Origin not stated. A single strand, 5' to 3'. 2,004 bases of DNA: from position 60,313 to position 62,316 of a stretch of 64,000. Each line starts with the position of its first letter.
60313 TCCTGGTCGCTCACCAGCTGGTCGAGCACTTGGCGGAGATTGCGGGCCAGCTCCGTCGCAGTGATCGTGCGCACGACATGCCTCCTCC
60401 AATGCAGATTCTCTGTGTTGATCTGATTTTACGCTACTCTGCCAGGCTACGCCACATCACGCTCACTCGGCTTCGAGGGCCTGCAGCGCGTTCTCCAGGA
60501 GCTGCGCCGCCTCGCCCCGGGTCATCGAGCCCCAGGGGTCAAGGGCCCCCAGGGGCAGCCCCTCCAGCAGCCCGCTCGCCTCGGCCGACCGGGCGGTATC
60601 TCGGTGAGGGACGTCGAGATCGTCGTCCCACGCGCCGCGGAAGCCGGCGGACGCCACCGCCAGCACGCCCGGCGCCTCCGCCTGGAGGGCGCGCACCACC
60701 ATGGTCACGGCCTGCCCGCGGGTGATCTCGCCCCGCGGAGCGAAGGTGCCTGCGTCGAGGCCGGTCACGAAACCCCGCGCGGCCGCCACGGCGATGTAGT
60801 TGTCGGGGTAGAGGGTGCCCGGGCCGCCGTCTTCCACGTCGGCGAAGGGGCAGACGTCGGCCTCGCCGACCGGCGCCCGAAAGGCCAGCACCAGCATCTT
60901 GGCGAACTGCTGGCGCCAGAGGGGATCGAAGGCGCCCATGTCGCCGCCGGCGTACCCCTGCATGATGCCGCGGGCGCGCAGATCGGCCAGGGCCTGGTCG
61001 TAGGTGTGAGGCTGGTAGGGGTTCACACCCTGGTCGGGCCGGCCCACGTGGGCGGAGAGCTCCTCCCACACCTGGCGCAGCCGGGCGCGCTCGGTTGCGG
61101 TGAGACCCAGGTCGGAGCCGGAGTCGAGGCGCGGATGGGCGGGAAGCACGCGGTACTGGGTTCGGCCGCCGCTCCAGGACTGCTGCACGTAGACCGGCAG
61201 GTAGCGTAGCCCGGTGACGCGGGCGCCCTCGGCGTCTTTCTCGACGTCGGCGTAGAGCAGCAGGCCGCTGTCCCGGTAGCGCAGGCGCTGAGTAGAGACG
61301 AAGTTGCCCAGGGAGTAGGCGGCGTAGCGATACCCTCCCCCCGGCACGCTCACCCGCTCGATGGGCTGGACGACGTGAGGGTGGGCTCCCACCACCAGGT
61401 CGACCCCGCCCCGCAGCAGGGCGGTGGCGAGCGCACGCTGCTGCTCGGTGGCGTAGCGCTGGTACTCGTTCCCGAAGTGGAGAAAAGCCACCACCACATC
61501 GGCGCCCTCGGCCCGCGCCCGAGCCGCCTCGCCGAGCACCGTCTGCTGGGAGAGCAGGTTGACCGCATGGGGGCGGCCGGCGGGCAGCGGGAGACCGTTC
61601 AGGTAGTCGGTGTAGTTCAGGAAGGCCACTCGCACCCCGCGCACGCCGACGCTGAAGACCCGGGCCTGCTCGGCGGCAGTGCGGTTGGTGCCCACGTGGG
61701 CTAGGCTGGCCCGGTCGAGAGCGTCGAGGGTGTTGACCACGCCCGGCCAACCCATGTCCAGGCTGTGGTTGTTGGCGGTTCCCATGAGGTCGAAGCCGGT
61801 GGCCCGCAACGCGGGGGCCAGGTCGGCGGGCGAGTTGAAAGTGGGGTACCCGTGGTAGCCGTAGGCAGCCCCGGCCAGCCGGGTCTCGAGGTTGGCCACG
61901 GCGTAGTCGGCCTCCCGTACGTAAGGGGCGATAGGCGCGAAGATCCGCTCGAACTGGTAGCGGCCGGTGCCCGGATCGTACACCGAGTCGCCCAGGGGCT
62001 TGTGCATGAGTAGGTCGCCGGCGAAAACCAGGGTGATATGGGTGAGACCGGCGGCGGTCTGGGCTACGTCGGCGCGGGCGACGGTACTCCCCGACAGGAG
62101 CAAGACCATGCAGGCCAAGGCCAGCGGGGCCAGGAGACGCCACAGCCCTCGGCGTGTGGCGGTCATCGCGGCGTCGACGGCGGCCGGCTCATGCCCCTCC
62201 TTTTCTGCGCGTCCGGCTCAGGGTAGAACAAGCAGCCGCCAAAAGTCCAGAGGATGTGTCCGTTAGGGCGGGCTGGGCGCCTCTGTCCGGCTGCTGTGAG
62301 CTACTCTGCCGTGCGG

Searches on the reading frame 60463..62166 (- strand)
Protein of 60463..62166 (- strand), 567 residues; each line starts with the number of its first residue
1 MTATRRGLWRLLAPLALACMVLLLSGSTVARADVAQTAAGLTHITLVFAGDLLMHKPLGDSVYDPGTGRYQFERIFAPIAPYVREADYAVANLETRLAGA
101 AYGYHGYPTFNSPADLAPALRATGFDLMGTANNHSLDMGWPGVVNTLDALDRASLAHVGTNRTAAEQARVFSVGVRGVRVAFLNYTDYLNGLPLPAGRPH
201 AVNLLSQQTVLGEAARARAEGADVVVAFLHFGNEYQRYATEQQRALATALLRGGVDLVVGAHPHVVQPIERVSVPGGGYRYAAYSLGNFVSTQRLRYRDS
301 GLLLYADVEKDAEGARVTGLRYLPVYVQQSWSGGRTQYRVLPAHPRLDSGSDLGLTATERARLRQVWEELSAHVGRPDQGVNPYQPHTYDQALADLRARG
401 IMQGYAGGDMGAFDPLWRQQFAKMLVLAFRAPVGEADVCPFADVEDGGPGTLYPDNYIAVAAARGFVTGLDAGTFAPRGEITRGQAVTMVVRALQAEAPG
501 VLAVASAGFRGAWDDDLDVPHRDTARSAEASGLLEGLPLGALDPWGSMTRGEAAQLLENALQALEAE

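Call 39: search_protein_families(library=pfam, proteins=[window:60463-62166:-], max_evalue=0.00001)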
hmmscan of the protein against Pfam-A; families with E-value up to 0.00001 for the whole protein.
window:60463-62166:- (567 aa): 2 families
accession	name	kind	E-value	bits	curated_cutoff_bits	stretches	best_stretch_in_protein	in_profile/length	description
PF09587.15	PGA_cap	-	1.8e-69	234.5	27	1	45-293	1-255/255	Bacterial capsule synthesis protein PGA_cap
PF00395.25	SLH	-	4.3e-13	49.4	20.8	0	456-486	13-43/44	S-layer homology domain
